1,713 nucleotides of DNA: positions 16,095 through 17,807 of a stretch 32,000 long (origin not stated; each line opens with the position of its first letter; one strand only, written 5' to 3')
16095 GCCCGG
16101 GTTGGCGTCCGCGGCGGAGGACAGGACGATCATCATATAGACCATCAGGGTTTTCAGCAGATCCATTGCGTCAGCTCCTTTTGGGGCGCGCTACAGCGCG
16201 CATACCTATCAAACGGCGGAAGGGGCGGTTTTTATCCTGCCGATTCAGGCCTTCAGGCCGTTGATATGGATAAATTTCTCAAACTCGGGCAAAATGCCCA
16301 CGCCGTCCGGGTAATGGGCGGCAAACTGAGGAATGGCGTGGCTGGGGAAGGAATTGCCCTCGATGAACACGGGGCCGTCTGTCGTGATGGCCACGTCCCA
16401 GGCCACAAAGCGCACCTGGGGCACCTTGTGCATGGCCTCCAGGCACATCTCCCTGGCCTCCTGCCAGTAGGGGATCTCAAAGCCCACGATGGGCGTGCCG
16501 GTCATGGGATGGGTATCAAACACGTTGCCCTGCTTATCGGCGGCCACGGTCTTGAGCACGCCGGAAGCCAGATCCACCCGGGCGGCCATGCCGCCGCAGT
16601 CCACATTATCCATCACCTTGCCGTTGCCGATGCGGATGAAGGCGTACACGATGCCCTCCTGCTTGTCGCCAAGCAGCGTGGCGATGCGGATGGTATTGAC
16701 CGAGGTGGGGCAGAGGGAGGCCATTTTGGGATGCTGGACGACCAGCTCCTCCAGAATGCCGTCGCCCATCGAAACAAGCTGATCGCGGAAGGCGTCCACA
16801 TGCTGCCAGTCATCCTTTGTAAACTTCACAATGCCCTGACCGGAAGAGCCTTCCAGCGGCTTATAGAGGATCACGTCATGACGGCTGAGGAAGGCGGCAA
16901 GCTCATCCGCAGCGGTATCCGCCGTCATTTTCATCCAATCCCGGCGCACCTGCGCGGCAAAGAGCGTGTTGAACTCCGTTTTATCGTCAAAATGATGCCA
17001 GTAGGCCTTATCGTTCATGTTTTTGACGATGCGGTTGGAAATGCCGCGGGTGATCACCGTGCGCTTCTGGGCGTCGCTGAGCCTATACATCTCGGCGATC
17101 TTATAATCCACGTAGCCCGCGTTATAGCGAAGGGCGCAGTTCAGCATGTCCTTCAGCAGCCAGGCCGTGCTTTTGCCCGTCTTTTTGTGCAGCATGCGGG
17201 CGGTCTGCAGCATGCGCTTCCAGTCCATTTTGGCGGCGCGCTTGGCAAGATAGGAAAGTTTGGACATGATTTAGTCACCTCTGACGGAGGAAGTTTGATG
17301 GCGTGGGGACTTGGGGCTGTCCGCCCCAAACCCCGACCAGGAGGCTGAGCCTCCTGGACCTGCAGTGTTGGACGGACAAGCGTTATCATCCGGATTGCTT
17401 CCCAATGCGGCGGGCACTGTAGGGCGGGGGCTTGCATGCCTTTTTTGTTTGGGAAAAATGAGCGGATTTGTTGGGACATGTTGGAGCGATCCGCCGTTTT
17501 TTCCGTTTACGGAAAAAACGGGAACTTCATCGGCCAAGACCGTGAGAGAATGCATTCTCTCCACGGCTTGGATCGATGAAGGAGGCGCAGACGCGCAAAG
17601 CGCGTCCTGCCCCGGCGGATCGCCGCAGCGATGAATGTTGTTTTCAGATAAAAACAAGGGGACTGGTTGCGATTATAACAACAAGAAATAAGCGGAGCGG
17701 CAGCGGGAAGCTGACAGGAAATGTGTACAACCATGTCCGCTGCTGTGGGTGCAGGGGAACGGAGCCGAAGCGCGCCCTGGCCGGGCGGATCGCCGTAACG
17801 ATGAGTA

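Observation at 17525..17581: Hairpin domain conserved in shape but not sequence between the two copies (compensatory evidence)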

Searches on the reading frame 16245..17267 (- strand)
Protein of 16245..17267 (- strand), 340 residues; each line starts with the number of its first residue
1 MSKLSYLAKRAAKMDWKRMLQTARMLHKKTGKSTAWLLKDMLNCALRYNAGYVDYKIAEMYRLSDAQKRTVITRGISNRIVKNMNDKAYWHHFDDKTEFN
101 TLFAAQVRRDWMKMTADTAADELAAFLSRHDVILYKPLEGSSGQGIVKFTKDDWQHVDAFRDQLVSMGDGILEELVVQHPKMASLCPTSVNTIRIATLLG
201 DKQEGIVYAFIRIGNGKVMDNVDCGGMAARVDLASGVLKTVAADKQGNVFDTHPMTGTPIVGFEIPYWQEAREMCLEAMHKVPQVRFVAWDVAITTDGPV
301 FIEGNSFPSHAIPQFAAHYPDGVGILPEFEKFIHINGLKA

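Call 24: find_encoding_contigs(protein=window:16245-17267:-, flank=10000, max_places=10)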
Protein window:16245-17267:- (340 aa): 3 contigs read that carry it; 2 places shown.
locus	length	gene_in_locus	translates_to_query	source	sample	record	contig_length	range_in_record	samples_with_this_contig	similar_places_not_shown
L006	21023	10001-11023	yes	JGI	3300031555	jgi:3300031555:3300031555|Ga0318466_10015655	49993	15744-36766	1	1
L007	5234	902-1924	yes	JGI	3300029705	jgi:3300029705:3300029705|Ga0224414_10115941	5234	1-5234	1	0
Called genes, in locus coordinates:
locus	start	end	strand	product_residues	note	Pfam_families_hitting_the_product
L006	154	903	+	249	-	PF02535:Zip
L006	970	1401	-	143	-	-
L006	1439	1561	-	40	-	-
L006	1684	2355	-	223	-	PF01791:DeoC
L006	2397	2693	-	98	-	-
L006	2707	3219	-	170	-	PF07931:CPT, PF13671:AAA_33, PF13238:AAA_18 (weak)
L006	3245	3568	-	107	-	-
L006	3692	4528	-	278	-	PF12183:NotI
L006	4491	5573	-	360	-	PF13847:Methyltransf_31 (faint), PF01555:N6_N4_Mtase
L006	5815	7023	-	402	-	PF05958:tRNA_U5-meth_tr, PF03602:Cons_hypoth95, PF05175:MTS (weak), PF13847:Methyltransf_31, PF09445:Methyltransf_15 (weak), PF13649:Methyltransf_25 (weak)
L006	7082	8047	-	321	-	PF01261:AP_endonuc_2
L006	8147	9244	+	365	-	PF01926:MMR_HSR1, PF02421:FeoB_N, PF06071:YchF-GTPase_C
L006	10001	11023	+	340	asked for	PF14397:ATPgrasp_ST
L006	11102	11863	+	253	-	PF01471:PG_binding_1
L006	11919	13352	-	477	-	PF03023:MurJ, PF01554:MatE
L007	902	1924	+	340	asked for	PF14397:ATPgrasp_ST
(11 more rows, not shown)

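Call 52: find_homologous_proteins(query=window:16245-17267:-, max_evalue=1e-40)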
Query window:16245-17267:- (340 aa): 1689 proteins with E <= 1e-40 among 3489 candidates; the best 120 are listed.
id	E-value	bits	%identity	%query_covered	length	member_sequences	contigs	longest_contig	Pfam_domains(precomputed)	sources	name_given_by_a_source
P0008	2.1e-231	785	100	100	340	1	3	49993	PF14397.12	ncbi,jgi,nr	ncbi:MAG: hypothetical protein E7326_05075 [Clostridiales bacterium]|nr:hypothetical protein [Clostr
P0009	4.3e-199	679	84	100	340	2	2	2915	PF14397.12,PF14398.12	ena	-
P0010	5.7e-197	672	84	100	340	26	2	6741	PF14397.12,PF14398.12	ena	-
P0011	3.7e-193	659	84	96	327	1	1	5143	PF14397.12,PF14398.12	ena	-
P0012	5.5e-184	629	77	100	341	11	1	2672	PF14397.12,PF14398.12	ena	-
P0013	5.8e-176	602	76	100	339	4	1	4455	PF14397.12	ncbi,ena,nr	ncbi:MAG: hypothetical protein IJ174_02625 [Clostridia bacterium]|nr:hypothetical protein [Clostridi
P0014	5.5e-173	593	76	99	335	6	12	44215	PF14397.12,PF14398.12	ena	-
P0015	6.8e-173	592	77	96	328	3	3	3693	PF14397.12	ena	-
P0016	7.7e-173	592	74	100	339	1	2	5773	PF14397.12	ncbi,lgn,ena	-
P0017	1.1e-172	592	76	99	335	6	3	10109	PF14397.12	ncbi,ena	-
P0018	2.1e-172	591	76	99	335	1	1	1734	PF14397.12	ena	-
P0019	3.3e-172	590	74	99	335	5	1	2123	PF14397.12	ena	-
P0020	6.5e-172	589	74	99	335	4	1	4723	PF02955.22,PF14397.12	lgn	-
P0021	8.3e-172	589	77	99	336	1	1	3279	PF14397.12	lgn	-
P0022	1.1e-171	588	76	99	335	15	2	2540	PF14397.12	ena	-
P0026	4.3e-171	586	77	99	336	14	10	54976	PF14397.12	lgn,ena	-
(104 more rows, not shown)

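Call 53: find_encoding_contigs(protein=P0010, flank=10000, max_places=10)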
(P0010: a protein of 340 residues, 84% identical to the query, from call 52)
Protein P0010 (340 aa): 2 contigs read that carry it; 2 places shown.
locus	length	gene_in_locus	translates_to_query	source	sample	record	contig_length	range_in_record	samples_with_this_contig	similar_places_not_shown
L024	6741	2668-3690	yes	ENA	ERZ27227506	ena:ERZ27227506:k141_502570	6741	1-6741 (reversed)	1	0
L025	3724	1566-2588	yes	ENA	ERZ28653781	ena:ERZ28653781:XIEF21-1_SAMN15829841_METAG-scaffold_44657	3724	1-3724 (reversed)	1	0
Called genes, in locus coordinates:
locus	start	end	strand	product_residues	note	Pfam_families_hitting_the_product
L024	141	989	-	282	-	PF01261:AP_endonuc_2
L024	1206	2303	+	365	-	PF01926:MMR_HSR1, PF02421:FeoB_N, PF06071:YchF-GTPase_C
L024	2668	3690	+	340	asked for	PF14397:ATPgrasp_ST, PF14398:ATPgrasp_YheCD (faint)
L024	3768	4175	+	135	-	PF01471:PG_binding_1, PF09374:PG_binding_3 (faint)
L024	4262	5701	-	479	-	PF03023:MurJ (weak), PF01554:MatE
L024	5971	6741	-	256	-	?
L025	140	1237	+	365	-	PF01926:MMR_HSR1, PF02421:FeoB_N, PF06071:YchF-GTPase_C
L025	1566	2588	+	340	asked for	PF14397:ATPgrasp_ST, PF14398:ATPgrasp_YheCD (faint)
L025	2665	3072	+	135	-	PF01471:PG_binding_1, PF09374:PG_binding_3 (faint)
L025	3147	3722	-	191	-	?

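Call 54: find_encoding_contigs(protein=P0026, flank=10000, max_places=10)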
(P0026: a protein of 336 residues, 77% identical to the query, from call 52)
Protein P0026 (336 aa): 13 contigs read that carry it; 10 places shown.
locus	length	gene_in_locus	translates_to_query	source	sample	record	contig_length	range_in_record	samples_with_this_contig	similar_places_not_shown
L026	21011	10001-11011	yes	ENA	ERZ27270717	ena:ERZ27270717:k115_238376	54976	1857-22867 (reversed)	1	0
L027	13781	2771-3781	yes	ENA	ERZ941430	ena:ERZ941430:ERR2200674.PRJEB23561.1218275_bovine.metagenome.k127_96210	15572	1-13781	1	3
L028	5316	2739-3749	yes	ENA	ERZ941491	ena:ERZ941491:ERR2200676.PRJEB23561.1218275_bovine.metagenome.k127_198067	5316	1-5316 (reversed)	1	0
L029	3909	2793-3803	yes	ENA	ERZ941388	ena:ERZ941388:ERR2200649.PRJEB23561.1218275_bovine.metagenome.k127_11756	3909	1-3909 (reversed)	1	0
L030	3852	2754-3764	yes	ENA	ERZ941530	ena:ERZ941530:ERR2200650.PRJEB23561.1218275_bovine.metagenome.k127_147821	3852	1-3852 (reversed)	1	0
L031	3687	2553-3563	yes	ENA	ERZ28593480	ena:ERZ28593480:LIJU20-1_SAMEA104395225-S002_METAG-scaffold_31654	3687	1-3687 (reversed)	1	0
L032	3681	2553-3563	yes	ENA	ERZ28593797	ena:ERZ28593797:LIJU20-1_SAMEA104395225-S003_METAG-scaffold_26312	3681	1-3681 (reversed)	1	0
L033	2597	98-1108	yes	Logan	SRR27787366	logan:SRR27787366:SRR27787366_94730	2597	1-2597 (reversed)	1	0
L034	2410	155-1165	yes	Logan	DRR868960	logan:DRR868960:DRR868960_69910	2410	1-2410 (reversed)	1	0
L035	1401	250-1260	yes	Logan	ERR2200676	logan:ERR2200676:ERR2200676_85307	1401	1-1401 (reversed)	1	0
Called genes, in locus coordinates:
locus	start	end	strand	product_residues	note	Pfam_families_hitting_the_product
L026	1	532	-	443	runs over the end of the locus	PF00135:COesterase, PF20434:BD-FAE, PF07859:Abhydrolase_3 (weak)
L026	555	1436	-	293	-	PF04055:Radical_SAM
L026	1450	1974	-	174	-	PF14512:TM1586_NiRdase (faint), PF00881:Nitroreductase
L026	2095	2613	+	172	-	PF00440:TetR_N (weak), PF14278:TetR_C_8 (weak)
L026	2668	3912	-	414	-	PF07690:MFS_1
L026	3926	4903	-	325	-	PF02126:PTE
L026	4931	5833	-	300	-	PF00106:adh_short, PF08659:KR, PF13561:adh_short_C2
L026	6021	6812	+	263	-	PF01177:Asp_Glu_race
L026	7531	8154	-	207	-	PF00392:GntR, PF07729:FCD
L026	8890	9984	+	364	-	PF01926:MMR_HSR1, PF02421:FeoB_N, PF06071:YchF-GTPase_C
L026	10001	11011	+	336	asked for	PF14397:ATPgrasp_ST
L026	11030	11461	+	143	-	-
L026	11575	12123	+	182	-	PF14242:DUF4342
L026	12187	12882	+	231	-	PF00072:Response_reg, PF00486:Trans_reg_C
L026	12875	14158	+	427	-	PF00512:HisKA, PF02518:HATPase_c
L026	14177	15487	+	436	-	PF09861:Lar_N (weak)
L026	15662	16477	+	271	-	PF00583:Acetyltransf_1 (faint), PF13673:Acetyltransf_10 (faint)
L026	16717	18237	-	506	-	PF00037:Fer4 (weak), PF12837:Fer4_6 (weak), PF14697:Fer4_21 (weak), PF12838:Fer4_7 (weak), PF25160:LdpA_Fe-S-bd (weak), PF00037:Fer4 (weak), PF12837:Fer4_6 (weak), PF02906:Fe_hyd_lg_C, +3 more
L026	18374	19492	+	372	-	PF09991:DUF2232 (faint)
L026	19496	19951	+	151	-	-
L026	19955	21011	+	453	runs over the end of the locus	PF00772:DnaB, PF13481:AAA_25, PF03796:DnaB_C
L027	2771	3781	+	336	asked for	PF14397:ATPgrasp_ST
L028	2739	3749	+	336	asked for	PF14397:ATPgrasp_ST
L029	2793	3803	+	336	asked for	PF14397:ATPgrasp_ST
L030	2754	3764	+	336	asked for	PF14397:ATPgrasp_ST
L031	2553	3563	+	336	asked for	PF14397:ATPgrasp_ST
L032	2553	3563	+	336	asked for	PF14397:ATPgrasp_ST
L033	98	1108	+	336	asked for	PF14397:ATPgrasp_ST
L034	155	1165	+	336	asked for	PF14397:ATPgrasp_ST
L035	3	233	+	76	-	?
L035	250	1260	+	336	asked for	PF14397:ATPgrasp_ST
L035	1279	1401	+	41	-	?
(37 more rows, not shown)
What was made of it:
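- On Integron attC site: The flanking genes are housekeeping genes whose order is conserved in related strains (calls 24, 53, 54).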

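Call 58: find_encoding_contigs(protein=P0009, flank=10000, max_places=10)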
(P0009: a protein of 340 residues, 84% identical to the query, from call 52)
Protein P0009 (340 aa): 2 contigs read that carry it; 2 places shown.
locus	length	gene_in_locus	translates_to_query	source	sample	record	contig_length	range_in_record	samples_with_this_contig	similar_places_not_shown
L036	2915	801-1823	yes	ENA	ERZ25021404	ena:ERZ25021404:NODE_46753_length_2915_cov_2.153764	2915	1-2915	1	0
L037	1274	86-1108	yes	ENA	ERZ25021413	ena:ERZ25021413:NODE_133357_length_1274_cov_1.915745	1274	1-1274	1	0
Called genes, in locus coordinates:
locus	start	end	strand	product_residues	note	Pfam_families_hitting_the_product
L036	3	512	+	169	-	?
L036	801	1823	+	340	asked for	PF14397:ATPgrasp_ST, PF14398:ATPgrasp_YheCD (faint)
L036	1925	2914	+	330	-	?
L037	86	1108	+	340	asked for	PF14397:ATPgrasp_ST, PF14398:ATPgrasp_YheCD (faint)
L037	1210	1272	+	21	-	?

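Call 59: find_encoding_contigs(protein=P0011, flank=10000, max_places=10)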
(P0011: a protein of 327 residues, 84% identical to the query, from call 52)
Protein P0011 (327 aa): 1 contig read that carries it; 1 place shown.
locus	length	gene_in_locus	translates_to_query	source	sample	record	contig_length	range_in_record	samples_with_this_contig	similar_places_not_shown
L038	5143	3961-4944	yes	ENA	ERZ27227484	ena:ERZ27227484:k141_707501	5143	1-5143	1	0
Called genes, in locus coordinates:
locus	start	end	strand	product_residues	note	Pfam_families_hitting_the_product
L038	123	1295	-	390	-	PF05958:tRNA_U5-meth_tr, PF03602:Cons_hypoth95, PF05175:MTS (weak), PF09445:Methyltransf_15 (weak), PF13847:Methyltransf_31, PF13649:Methyltransf_25 (weak)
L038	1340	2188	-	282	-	PF01261:AP_endonuc_2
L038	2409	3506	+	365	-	PF01926:MMR_HSR1, PF02421:FeoB_N, PF06071:YchF-GTPase_C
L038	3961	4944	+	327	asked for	PF14398:ATPgrasp_YheCD (faint), PF14397:ATPgrasp_ST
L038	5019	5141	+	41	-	?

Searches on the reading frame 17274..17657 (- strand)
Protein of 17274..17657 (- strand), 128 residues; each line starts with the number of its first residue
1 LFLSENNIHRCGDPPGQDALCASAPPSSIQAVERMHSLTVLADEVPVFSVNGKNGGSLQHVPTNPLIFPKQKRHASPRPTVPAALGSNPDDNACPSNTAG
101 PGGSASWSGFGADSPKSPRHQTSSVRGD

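Call 35: find_homologous_proteins(query=A3, max_evalue=0.01)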
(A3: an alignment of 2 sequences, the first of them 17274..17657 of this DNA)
Query A3 (2 sequences) (128 aa, profile of the alignment): 5 proteins with E <= 0.01 among 4450 candidates.
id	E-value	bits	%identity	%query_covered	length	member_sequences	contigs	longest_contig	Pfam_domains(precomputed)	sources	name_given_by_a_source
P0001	1.4e-16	79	38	81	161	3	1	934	-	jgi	-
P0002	2.7e-10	58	44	55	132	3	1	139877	-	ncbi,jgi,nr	ncbi:MAG: hypothetical protein E7326_01285 [Clostridiales bacterium]|nr:hypothetical protein [Clostr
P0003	8.6e-10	57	70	8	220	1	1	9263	-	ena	-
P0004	6.8e-8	50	44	55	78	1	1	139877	-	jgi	-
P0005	1.4e-6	46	43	5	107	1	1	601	-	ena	-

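Call 37: find_encoding_contigs(protein=P0002, flank=10000, max_places=5)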
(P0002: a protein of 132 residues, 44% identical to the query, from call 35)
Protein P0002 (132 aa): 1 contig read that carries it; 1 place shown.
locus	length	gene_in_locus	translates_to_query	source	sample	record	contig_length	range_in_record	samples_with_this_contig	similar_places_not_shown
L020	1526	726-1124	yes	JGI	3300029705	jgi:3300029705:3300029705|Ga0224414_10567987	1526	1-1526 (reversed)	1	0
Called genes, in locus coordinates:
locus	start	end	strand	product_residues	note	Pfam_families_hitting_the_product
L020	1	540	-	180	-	?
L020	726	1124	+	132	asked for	-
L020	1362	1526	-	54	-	?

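Call 38: find_encoding_contigs(protein=P0001, flank=10000, max_places=5)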
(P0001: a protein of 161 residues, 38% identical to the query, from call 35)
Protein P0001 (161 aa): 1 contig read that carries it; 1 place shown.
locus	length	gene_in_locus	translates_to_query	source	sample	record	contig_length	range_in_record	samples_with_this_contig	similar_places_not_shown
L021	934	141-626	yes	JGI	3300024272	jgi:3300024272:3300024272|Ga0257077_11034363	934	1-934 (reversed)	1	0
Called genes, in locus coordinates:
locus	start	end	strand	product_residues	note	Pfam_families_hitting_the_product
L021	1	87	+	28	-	?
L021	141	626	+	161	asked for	-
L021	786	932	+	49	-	?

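Call 39: find_encoding_contigs(protein=P0003, flank=10000, max_places=5)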
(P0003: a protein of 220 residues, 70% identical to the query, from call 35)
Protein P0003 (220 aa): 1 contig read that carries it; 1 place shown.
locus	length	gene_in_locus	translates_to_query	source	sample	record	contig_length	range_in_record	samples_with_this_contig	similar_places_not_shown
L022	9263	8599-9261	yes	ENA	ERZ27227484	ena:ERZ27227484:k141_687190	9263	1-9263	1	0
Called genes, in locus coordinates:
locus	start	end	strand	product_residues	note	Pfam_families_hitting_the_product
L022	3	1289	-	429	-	?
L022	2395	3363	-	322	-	PF09084:NMT1, PF12974:Phosphonate-bd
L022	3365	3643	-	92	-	PF21699:TM1266-like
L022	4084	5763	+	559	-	PF00664:ABC_membrane, PF01935:DUF87 (faint), PF00005:ABC_tran, PF13191:AAA_16 (faint)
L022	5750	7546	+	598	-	PF00664:ABC_membrane, PF00005:ABC_tran, PF13401:AAA_22 (faint)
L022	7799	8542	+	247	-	-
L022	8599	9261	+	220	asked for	?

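Call 44: find_encoding_contigs(protein=P0004, flank=10000, max_places=5)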
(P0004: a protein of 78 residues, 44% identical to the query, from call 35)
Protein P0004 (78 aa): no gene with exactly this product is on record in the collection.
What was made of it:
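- Tried and rejected: The look-up of P0004 failed (call 44).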

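Call 45: find_encoding_contigs(protein=P0005, flank=10000, max_places=5)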
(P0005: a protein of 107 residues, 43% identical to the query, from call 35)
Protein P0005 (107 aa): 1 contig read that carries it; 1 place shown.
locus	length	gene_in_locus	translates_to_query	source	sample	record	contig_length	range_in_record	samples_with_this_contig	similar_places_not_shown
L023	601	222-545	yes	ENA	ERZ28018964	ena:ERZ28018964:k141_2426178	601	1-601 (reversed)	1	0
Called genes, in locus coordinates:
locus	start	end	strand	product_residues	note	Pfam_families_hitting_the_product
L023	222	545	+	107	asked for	-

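Call 47: list_cluster_members(proteins=[P0002, P0004])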
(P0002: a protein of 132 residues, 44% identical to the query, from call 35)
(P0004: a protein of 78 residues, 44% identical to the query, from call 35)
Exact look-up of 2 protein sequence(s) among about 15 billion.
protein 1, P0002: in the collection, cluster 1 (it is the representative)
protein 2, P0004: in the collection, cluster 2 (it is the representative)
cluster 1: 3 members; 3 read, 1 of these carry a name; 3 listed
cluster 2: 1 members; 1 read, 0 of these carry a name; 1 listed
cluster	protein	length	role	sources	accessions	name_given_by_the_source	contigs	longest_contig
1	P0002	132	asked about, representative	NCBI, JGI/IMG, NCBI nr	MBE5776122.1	MAG: hypothetical protein E7326_01285 [Clostridiales bacterium] | hypothetical protein [Clostridiales bacterium]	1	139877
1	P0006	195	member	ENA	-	-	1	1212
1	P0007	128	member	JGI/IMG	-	-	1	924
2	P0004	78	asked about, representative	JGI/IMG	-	-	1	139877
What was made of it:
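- In L020, from the same MAG (calls 35, 47, 52), the REP unit, the 5' flank and modX lie on one strand and the cloverleaf on the other.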

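Call 77: search_protein_representatives(alignment_id=A6)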
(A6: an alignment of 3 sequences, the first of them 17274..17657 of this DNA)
Query: 3 sequences, 177 profile positions. Proteins with E-value up to 0.001 (for the whole library): 3; up to 1e-10: 1; up to 1e-30: 1. The best 3 are listed.
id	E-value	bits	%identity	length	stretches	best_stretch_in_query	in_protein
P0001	1.7e-78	278.8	-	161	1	1-153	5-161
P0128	3.7e-09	53.0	-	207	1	87-155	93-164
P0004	8.0e-08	48.7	-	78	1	47-118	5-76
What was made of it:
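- Tried and rejected: The exhaustive HMMER search of 1.84 billion representatives found only 3 proteins (call 77).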

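Call 91: search_protein_families(library=pfam, proteins=[window:17274-17657:-, P0001, P0002], max_evalue=0.1)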
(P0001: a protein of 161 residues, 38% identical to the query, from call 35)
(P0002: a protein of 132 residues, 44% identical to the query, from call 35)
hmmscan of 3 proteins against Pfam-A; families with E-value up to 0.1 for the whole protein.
window:17274-17657:- (128 aa): 0 families

P0001 (161 aa): 0 families

P0002 (132 aa): 0 families
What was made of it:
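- There is no Pfam match (call 91).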
